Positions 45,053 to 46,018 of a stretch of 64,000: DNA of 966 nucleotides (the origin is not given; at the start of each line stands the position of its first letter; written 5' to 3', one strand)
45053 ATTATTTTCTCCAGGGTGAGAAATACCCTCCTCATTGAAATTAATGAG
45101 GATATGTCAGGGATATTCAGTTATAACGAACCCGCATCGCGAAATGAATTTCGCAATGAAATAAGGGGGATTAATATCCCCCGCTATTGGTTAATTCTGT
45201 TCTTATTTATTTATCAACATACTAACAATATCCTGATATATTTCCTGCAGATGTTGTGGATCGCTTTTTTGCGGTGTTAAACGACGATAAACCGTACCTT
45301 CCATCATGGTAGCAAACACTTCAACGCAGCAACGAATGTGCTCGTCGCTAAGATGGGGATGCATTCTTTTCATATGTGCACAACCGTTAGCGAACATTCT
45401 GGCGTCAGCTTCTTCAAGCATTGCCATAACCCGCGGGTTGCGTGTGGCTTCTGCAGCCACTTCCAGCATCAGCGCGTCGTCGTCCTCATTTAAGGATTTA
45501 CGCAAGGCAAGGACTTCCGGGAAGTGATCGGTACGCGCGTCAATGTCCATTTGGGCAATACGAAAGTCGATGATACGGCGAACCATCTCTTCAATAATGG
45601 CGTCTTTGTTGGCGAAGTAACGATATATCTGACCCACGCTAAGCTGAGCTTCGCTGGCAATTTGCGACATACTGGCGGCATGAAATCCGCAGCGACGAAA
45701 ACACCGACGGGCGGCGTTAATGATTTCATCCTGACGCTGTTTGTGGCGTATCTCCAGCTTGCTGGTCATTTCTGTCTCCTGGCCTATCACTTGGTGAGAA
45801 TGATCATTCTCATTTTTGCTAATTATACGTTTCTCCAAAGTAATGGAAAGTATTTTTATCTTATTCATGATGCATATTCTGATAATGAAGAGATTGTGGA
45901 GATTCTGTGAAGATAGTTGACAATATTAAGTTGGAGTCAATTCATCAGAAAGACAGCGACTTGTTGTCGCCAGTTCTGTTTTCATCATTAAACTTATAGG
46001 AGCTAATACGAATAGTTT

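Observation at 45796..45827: Perfect 16-bp palindrome overlapping the predicted promoter of the TetR-family gene (probable autoregulatory operator)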

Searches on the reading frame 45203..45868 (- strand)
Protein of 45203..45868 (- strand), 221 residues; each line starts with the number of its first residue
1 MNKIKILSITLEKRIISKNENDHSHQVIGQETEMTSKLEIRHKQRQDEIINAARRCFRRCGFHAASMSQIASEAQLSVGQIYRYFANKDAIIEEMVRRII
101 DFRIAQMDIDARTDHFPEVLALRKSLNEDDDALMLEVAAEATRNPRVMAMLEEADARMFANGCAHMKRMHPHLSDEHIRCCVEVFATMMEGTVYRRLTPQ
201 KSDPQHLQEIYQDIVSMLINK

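Call 9: search_protein_families(proteins=[window:45203-45769:-], library=ncbifam, max_evalue=0.001)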
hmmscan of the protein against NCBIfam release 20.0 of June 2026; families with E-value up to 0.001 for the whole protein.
window:45203-45769:- (188 aa): 19 families
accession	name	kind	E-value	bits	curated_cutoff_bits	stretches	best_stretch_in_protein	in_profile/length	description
TIGR03384.1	betaine_BetI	equivalog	1.1e-14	54.5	201.3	1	10-181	7-184/189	choline-binding transcriptional repressor BetI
NF001978.0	PRK00767.1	equivalog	1.2e-12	48.1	118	1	11-186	9-191/197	transcriptional regulator BetI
NF053878.1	FATransRegFadRBac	equivalog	1.3e-10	41.3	200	1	10-75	2-67/190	fatty acid metabolism transcriptional regulator FadR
NF041196.1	ScbR_bind_reg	equivalog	2.2e-09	37.8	150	1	10-69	5-64/191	ScbR family autoregulator-binding transcription factor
NF037937.1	septum_RefZ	equivalog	1.1e-08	35.2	180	1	14-77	2-65/195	forespore capture DNA-binding protein RefZ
NF007949.0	PRK10668.1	equivalog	2.9e-08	33.5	271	1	9-86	9-85/216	multidrug efflux transporter transcriptional repressor AcrR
TIGR03613.1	RutR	equivalog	6.4e-08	32.7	368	1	11-75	8-72/202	pyrimidine utilization regulatory protein R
NF050111.1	TransRegSACE7040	equivalog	1.1e-07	32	250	1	11-67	1-57/186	SACE_7040 family transcriptional regulator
NF011584.0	PRK15008.1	equivalog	1.4e-07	31.5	230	1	12-117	19-117/212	HTH-type transcriptional regulator RutR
NF011572.0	PRK14996.1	equivalog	2.2e-07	30.9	144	1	9-68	6-65/192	TetR family transcriptional regulator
NF053731.1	TransRegFasRMycb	equivalog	1.6e-06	28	330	1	9-73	9-73/199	HTH-type transcriptional activator FasR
NF051852.1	efflux_TF_MtrR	exception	2.6e-06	27.4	280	1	11-93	10-92/205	multidrug efflux system transcriptional repressor MtrR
NF053516.1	TranRepPrsAVib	equivalog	5.7e-06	26.3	300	1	10-75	5-70/208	TetR family transcriptional repressor PsrA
NF033703.1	transcr_KstR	equivalog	6.4e-06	25.9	280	1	10-65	6-61/185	cholesterol catabolism transcriptional regulator KstR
NF051457.1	acryl_TF_AcuR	equivalog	2e-05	24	247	1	6-89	12-95/204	acrylate utilization transcriptional regulator AcuR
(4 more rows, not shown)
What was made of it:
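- On BetI (best NCBIfam hit): 54.5 bits against a cut-off of 201.3 (call 9).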

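Call 12: profile_search(protein=window:45203-45868:-)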
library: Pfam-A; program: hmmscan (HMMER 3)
A. the first sequence (221 residues): domains with independent E <= 10: 7; with E <= 0.001: 3
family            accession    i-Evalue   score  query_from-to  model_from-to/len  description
TetR_N            PF00440.29    2.8e-15    56.3      49-95          1-47/47  Bacterial regulatory proteins, tetR family
TetR_C_6          PF13977.11    8.9e-05    23.1     132-219        24-114/115  BetI-type transcriptional repressor, C-terminal
TetR_C_31         PF17940.6     0.00011    22.7     125-213        19-99/107  Tetracyclin repressor-like, C-terminal domain
HTH_7             PF02796.21      0.078    13.6      66-86         23-43/45  Helix-turn-helix domain of resolvase
Bac_small_YrzI    PF09501.15      0.096    13.3       7-27          8-28/45  Probable sporulation protein (Bac_small_yrzI)
AvrM_N            PF18247.6        0.12    12.8      75-101        26-52/65  Flax-rust effector AvrM N-terminal domain
TetR_C_15         PF17918.6        0.15    13.1     138-218        27-104/108  Tetracyclin repressor-like, C-terminal domain
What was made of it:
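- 45203..45769 (-): eefR, TetR-family repressor, 188 aa (the short start is the real one). Pfam TetR_N hit with E=2.8e-15 (call 12).
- On TetR-family repressor/operator pair: PF00440 hit with E=2.8e-15 at residues 16-62 of the 188-aa protein (49-95 of the long ORF) (call 12).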

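Call 13: find_homologous_proteins(query=window:45203-45769:-, max_evalue=1e-10)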
Query window:45203-45769:- (188 aa): 316 proteins with E <= 1e-10 among 366 candidates; the best 120 are listed.
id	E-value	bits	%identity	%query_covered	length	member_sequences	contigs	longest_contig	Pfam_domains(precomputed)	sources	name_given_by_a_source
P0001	2.9e-118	410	99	100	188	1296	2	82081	PF17940.7,PF00440.30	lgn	-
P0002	1.2e-101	356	93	100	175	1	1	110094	PF00440.30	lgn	-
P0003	2.5e-97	342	89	100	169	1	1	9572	PF00440.30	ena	-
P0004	1.4e-92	327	86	100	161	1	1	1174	PF17940.7,PF00440.30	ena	-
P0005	2.8e-81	290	72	96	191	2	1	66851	PF17940.7,PF13977.12,PF00440.30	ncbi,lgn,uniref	ncbi:TetR/AcrR family transcriptional regulator [Phytobacter sp. V91]|uniref:TetR/AcrR family transc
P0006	1.9e-80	287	68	100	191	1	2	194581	PF13977.12,PF00440.30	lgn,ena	-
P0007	5.1e-80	286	68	100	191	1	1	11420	PF13977.12,PF00440.30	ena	-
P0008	5.2e-80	286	70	99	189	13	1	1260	PF17940.7,PF13977.12,PF00440.30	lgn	-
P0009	6.9e-80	285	68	100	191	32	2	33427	PF13977.12,PF00440.30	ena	-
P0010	1.1e-79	284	69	99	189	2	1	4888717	PF17940.7,PF13977.12,PF00440.30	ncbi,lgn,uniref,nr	ncbi:TetR/AcrR family transcriptional regulator [Enterobacter sp. RHBSTW-00994]|uniref:TetR/AcrR fam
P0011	1.4e-79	284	68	100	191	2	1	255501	PF13977.12,PF00440.30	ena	-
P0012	2.0e-79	284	69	99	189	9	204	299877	PF17940.7,PF13977.12,PF00440.30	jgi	jgi:AcrR family transcriptional regulator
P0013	3.2e-79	283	69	99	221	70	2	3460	PF00440.30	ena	-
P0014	1.7e-78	281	71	99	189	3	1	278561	PF17940.7,PF13977.12,PF00440.30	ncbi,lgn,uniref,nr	ncbi:TetR/AcrR family transcriptional regulator [Enterobacter sp. CC120223-11]|uniref:TetR/AcrR fami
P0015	3.0e-78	280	68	99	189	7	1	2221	PF00440.30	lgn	-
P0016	4.2e-78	279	71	99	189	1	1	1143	PF17940.7,PF13977.12,PF00440.30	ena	-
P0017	1.3e-77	278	70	95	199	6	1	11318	PF17940.7,PF13977.12,PF00440.30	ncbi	-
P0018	1.8e-77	277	67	99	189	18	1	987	PF13977.12,PF00440.30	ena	-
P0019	1.9e-77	277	67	99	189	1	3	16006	PF17940.7,PF13977.12,PF00440.30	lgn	-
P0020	1.9e-77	277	68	99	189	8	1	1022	PF17940.7,PF00440.30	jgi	jgi:AcrR family transcriptional regulator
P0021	2.4e-77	277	70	99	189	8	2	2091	PF17940.7,PF13977.12,PF00440.30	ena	-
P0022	2.5e-77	277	68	99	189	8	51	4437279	PF00440.30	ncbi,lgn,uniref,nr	ncbi:TetR/AcrR family transcriptional regulator [Cronobacter turicensis]|uniref:TetR/AcrR family tra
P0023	3.7e-77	276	68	99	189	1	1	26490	PF13977.12,PF00440.30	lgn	-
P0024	9.2e-77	275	67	99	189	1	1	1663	PF00440.30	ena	-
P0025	1.4e-76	274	68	99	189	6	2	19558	PF00440.30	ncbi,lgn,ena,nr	ncbi:TPA: TetR/AcrR family transcriptional regulator [Enterobacter asburiae]|nr:TetR/AcrR family tra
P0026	1.9e-76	274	68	97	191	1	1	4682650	PF13977.12,PF00440.30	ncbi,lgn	ncbi:TetR/AcrR family transcriptional regulator [Salmonella enterica]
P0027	2.9e-76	273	68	100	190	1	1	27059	PF17940.7,PF13977.12,PF00440.30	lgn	-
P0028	3.0e-76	273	67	99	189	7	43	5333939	PF17940.7,PF00440.30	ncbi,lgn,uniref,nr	ncbi:TetR/AcrR family transcriptional regulator [Klebsiella sp. R390]|uniref:TetR/AcrR family transc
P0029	4.0e-76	273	68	99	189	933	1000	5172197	PF00440.30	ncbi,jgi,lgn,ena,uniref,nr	ncbi:helix-turn-helix domain-containing protein [Enterobacter hormaechei]|jgi:Transcriptional regula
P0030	4.3e-76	273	67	99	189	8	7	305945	PF17940.7,PF00440.30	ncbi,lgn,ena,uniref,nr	ncbi:TetR family transcriptional regulator [Enterobacter cloacae]|uniref:TetR/AcrR family transcript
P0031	5.0e-76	273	70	96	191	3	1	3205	PF17940.7,PF13977.12,PF00440.30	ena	-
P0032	1.0e-75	272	70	96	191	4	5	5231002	PF17940.7,PF13977.12,PF00440.30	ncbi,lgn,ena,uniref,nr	ncbi:TetR/AcrR family transcriptional regulator [Kosakonia sp. ML.JS2a]|uniref:TetR/AcrR family tran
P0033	1.0e-75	272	65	100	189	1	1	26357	PF00440.30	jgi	-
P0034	1.1e-75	271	67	100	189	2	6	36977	PF17940.7,PF00440.30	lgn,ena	-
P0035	1.2e-75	271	69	99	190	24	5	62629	PF17940.7,PF00440.30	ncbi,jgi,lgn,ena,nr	ncbi:MAG: TetR family transcriptional regulator [Proteobacteria bacterium]|nr:TetR family transcript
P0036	1.2e-75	271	67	99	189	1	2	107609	PF00440.30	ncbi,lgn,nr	ncbi:TPA: helix-turn-helix transcriptional regulator [Enterobacter asburiae]|nr:helix-turn-helix tra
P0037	1.3e-75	271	69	95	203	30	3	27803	PF17940.7,PF13977.12,PF00440.30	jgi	jgi:AcrR family transcriptional regulator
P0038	1.6e-75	271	68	99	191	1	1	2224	PF17940.7,PF13977.12,PF00440.30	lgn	-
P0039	1.9e-75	271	94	75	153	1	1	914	PF00440.30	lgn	-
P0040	2.5e-75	270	69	96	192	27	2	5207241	PF13977.12,PF00440.30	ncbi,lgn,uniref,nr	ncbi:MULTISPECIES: helix-turn-helix domain-containing protein [Kosakonia]|uniref:TetR/AcrR family tr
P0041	1.3e-74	268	68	99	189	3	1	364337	PF00440.30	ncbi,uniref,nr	ncbi:TetR/AcrR family transcriptional regulator [Enterobacteriaceae bacterium H18W14]|uniref:TetR/Ac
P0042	2.0e-74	267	67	99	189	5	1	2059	PF00440.30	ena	-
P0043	3.5e-74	267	70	96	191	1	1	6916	PF17940.7,PF13977.12,PF00440.30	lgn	-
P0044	5.1e-74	266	66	99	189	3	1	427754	PF00440.30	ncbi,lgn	ncbi:TPA: TetR/AcrR family transcriptional regulator [Raoultella planticola]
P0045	6.6e-74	266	67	99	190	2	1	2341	PF17940.7,PF00440.30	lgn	-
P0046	7.3e-74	266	68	99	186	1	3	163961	PF00440.30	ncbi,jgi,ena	-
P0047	9.0e-74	265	67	100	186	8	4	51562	PF00440.30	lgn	-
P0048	9.7e-74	265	69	95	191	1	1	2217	PF00440.30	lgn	-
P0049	1.8e-73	264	70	96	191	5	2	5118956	PF13977.12,PF00440.30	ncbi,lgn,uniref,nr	ncbi:TetR family transcriptional regulator [Enterobacter sp. FY-07]|uniref:TetR/AcrR family transcri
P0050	1.9e-73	264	68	97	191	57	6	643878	PF00440.30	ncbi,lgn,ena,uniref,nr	ncbi:TetR/AcrR family transcriptional regulator [Kosakonia cowanii]|uniref:TetR/AcrR family transcri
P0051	3.4e-73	263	65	99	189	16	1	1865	PF00440.30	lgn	-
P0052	3.5e-73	263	67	97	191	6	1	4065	PF13977.12,PF00440.30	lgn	-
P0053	3.6e-73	263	66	99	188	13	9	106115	PF00440.30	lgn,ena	-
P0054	3.7e-73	263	66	96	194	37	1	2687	PF13977.12,PF00440.30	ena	-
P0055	4.0e-73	263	66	97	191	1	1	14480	PF00440.30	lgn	-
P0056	6.5e-73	262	65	99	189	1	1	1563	PF00440.30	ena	-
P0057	6.9e-73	262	65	99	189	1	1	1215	PF00440.30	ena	-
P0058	7.7e-73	262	66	99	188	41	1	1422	PF00440.30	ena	-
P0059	8.2e-73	262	64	99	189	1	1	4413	PF00440.30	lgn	-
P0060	1.5e-72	261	65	100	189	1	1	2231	PF00440.30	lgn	-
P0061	1.5e-72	261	65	99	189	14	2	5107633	PF00440.30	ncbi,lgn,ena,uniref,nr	ncbi:HTH-type transcriptional regulator uidR [Beauveria bassiana D1-5]|uniref:HTH-type transcription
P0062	1.7e-72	261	66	99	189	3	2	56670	PF00440.30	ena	-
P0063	7.1e-72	259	64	99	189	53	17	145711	PF13977.12,PF00440.30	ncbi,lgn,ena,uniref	ncbi:TetR/AcrR family transcriptional regulator [Kluyvera huaxiensis]|uniref:TetR/AcrR family transc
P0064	2.4e-71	257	65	99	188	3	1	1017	PF00440.30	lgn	-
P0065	2.5e-71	257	65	99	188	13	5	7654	PF00440.30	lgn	-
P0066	9.2e-71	255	65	99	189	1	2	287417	PF00440.30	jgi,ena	jgi:Transcriptional regulator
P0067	1.4e-70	255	66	96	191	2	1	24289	PF00440.30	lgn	-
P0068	1.4e-70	255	67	99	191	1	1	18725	PF00440.30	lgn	-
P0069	2.3e-70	254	60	100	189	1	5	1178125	PF13977.12,PF00440.30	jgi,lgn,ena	-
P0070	2.4e-70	254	64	99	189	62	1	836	PF00440.30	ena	-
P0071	2.7e-70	254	64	99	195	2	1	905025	PF00440.30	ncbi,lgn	ncbi:TetR/AcrR family transcriptional regulator [Pluralibacter gergoviae]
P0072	3.5e-70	254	62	99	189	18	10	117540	PF00440.30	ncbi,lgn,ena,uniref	ncbi:TetR/AcrR family transcriptional regulator [Kluyvera intermedia]|uniref:TetR/AcrR family transc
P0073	6.3e-70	253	68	99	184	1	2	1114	PF00440.30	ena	-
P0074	3.9e-69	250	65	93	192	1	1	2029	PF17940.7,PF13977.12,PF00440.30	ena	-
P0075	6.7e-69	249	65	99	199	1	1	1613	PF13977.12,PF00440.30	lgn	-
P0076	3.2e-68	247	60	99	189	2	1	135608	PF00440.30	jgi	-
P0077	3.3e-68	247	64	96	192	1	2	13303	PF00440.30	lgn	-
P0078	5.7e-68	246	63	98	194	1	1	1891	PF13977.12,PF00440.30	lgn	-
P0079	7.0e-68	246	64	96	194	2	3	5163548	PF17940.7,PF13977.12,PF00440.30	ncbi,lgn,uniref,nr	ncbi:AcrR family transcriptional regulator [Erwinia toletana]|uniref:AcrR family transcriptional reg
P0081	7.5e-68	246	62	99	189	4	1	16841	PF00440.30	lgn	-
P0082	1.1e-67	245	71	88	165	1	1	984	PF00440.30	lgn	-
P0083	1.2e-67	245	63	96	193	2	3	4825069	PF00440.30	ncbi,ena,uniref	ncbi:TetR/AcrR family transcriptional regulator [Erwinia sp. BNK-24-b]|uniref:TetR/AcrR family trans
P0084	1.6e-67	245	100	63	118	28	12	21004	PF00440.30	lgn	-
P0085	1.8e-67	245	62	96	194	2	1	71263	PF00440.30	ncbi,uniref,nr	ncbi:TetR family transcriptional regulator [Erwinia typographi]|uniref:TetR family transcriptional r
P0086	2.3e-67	244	63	99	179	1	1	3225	PF00440.30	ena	-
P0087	3.2e-67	244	64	96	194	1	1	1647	PF00440.30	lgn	-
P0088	3.8e-67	244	64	97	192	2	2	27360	PF13977.12,PF00440.30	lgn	-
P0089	4.4e-67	244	62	95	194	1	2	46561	PF00440.30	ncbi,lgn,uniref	ncbi:TetR/AcrR family transcriptional regulator [Erwinia sp.]|uniref:TetR/AcrR family transcriptiona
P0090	5.4e-67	243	62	99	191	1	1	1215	PF17940.7,PF13977.12,PF00440.30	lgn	-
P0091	5.5e-67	243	64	99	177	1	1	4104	PF00440.30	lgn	-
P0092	7.1e-67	243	62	96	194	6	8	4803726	PF00440.30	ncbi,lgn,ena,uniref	ncbi:helix-turn-helix domain-containing protein [Erwinia sp. E_sp_B04_7]|uniref:TetR/AcrR family tra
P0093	9.7e-67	242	59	99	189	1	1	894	PF00440.30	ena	-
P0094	1.0e-66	242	63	95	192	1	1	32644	PF00440.30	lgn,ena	-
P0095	1.3e-66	242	64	95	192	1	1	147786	PF00440.30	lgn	-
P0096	1.5e-66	242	63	96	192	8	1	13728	PF00440.30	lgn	-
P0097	1.8e-66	242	64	99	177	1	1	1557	PF00440.30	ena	-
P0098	2.0e-66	241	56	100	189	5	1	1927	PF13977.12,PF00440.30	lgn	-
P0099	2.7e-66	241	63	98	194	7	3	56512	PF00440.30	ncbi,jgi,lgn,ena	-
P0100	6.1e-66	240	63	95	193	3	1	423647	PF00440.30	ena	-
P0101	1.1e-65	239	63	96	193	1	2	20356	PF00440.30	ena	-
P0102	1.2e-65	239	62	96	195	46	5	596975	PF00440.30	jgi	jgi:AcrR family transcriptional regulator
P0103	2.0e-65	238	63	95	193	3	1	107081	PF00440.30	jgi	-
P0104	2.1e-65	238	63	95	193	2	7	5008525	PF00440.30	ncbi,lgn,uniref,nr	ncbi:helix-turn-helix domain-containing protein [Pantoea sp. MBD-2R]|uniref:TetR/AcrR family transcr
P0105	1.4e-64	235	60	96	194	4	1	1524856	PF00440.30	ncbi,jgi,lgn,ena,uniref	ncbi:TetR/AcrR family transcriptional regulator [Erwinia sp. P7711]|uniref:TetR/AcrR family transcri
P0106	1.8e-64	235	59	98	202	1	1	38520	PF00440.30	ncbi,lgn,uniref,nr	ncbi:TetR/AcrR family transcriptional regulator [Klebsiella aerogenes]|uniref:TetR/AcrR family trans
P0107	2.4e-64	235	61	98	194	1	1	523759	PF13977.12,PF00440.30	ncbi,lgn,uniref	ncbi:TetR/AcrR family transcriptional regulator [Pantoea sp. B65]|uniref:TetR/AcrR family transcript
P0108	2.7e-64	234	59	99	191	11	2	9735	PF00440.30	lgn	-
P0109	4.1e-64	234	62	96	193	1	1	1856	PF00440.30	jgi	-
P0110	4.4e-64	234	62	97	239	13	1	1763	PF00440.30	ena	-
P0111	4.6e-64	234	61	98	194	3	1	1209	PF00440.30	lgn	-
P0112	8.1e-64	233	62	96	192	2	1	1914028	PF00440.30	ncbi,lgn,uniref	ncbi:TetR/AcrR family transcriptional regulator [Erwinia sp. CGal63]|uniref:TetR/AcrR family transcr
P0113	9.3e-64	233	61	95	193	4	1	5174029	PF00440.30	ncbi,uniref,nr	ncbi:TetR/AcrR family transcriptional regulator [Pantoea sp. BAV 3049]|uniref:TetR/AcrR family trans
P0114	2.2e-63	231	59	96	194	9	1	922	PF13977.12,PF00440.30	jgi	-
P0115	2.5e-63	231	61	96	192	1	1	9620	PF00440.30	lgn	-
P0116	3.0e-63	231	62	96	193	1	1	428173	PF00440.30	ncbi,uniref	ncbi:TetR/AcrR family transcriptional regulator [Kalamiella sp. sgz302252]|uniref:TetR/AcrR family t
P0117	3.0e-63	231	59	99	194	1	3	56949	PF13977.12,PF00440.30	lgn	-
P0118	7.9e-63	230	60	96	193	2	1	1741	PF00440.30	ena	-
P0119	8.3e-63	230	59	99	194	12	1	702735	PF13977.12,PF00440.30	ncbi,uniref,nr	ncbi:TetR/AcrR family transcriptional regulator [Erwinia persicina]|uniref:TetR/AcrR family transcri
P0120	8.4e-63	230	60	96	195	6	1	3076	PF00440.30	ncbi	-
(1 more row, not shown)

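Call 26: find_related_loci(query=A1, collection=genome_contigs, flank=2500)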
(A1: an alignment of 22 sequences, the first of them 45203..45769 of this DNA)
Query A1 (188 aa) in genome_contigs; peptide patterns used: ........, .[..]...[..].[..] (x = any residue, [..] = any of these).
354 stretches matched a pattern; 228 encode a relative of the query (tblastn E <= 1e-3); the best 80 are kept; 80 distinct loci.
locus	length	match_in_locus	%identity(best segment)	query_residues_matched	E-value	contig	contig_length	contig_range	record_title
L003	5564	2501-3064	98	1-188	3e-126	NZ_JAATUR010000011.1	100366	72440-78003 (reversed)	Escherichia coli strain SCPM-O-B-8794 11length=100366, whole genome shotgun sequence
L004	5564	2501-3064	97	1-188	2e-122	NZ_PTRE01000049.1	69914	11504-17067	Escherichia sp. MOD1-EC7003 MOD1-EC7003_49_length_69914_cov_109, whole genome shotgun sequence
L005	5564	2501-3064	97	1-188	1e-122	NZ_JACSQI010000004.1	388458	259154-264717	Escherichia whittamii strain Sa2BVA5 NODE_4_length_388458_cov_7.964772, whole genome shotgun sequence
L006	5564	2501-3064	96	1-188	7e-122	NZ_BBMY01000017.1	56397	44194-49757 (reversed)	Escherichia albertii NBRC 107761 = DSM 17582 strain NBRC 107761, whole genome shotgun sequence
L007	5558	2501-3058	67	1-186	7e-86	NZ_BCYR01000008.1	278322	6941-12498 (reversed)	Raoultella ornithinolytica NBRC 105727 = ATCC 31898 strain NBRC 105727, whole genome shotgun sequence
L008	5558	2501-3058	67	1-186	2e-85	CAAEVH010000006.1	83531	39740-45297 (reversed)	MAG TPA_asm: uncultured Raoultella sp., isolate HGM20637, WGS project CAAEVH010000000 data, contig: ERS608581_38_k95_102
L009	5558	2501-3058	67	1-186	2e-85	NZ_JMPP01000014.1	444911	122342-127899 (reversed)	Raoultella planticola ATCC 33531 GRPL.assembly.14, whole genome shotgun sequence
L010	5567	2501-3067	68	1-187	1e-84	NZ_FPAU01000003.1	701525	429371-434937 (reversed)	Kosakonia arachidis strain Ah-143, whole genome shotgun sequence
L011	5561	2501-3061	67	1-187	7e-82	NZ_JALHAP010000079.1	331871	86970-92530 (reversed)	Dryocola boscaweniae strain H6W4 NODE_4_length_331871_cov_64.042084, whole genome shotgun sequence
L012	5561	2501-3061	66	1-187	6e-82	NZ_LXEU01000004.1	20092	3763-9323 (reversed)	Kluyvera georgiana ATCC 51603 Sequence00004, whole genome shotgun sequence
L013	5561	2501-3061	66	1-187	4e-81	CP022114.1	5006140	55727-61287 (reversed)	Kluyvera genomosp. 3 strain YDC799 chromosome, complete genome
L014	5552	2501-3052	70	1-184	7e-81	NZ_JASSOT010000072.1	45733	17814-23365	Lelliottia sp. V86_10 NODE_30_length_45733_cov_15.615489, whole genome shotgun sequence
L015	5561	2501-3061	68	1-187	3e-80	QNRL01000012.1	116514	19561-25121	Pseudocitrobacter faecalis strain DSM 27453 Ga0244571_112, whole genome shotgun sequence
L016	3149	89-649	70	1-187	5e-80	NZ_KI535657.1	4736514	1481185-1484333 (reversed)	Enterobacter sp. MGH 24 addUF-supercont-complete, whole genome shotgun sequence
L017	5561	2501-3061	71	1-187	4e-80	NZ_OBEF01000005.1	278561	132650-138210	Enterobacter sp. CC120223-11, whole genome shotgun sequence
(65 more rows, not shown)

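Call 51: search_solved_structures(query=window:45203-45769:-, max_evalue=0.001)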
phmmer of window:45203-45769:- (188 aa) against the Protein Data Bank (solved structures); distinct sequences matched with E-value up to 0.001: 53.
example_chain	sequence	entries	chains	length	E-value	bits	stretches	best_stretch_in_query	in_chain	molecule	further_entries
6ayi_A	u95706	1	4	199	1.4e-12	51.5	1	10-121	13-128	HTH-type transcriptional regulator UidR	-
9b7y_A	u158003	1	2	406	1.9e-12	51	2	7-85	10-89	Transcriptional repressor Mce3R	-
6ayh_A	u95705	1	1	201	1.3e-11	48.3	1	15-127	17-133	TetR family transcriptional regulator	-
3he0_A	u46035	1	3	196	5.3e-08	36.6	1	12-73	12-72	Transcriptional regulator, TetR family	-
3qkx_A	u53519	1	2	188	1.1e-07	35.6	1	13-77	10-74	Uncharacterized HTH-type transcriptional regulator HI_0893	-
1rkt_A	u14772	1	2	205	2e-07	34.7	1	3-82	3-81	protein yfiR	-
4me9_A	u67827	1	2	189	3.7e-07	33.8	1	10-66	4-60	Transcriptional regulator, TetR family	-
2nx4_A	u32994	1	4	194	2.6e-06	31.1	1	7-179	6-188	Transcriptional regulator, TetR family protein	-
3e7q_A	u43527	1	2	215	5.5e-06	30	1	8-65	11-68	transcriptional regulator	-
3mvp_A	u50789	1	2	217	5.6e-06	30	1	8-79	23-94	TetR/AcrR transcriptional regulator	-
8wrf_A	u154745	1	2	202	5.9e-06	29.9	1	12-164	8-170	Probable transcriptional regulator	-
3c07_A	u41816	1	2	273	8.4e-06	29.4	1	10-80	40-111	Putative tetR-family transcriptional regulator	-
2gen_A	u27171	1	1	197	9.5e-06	29.2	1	10-68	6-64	probable transcriptional regulator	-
5gpa_A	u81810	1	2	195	1.1e-05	29.1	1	12-75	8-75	Transcriptional regulator (TetR/AcrR family)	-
5gp9_A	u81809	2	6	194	1.1e-05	29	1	12-75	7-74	Transcriptional regulator (TetR/AcrR family)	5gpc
3lhq_A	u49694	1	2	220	0.00019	25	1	11-85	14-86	AcrAB operon repressor (TetR/AcrR family)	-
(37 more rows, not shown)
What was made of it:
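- Closest known: AcrR with acrAB, and TetR with tetO. Same: AcrR structures appear among the weak sequence matches (3lhq, E=1.9e-4, call 51).
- Closest known: UidR/GusR. Same: It is the best PDB sequence match (E=1.4e-12, call 51).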
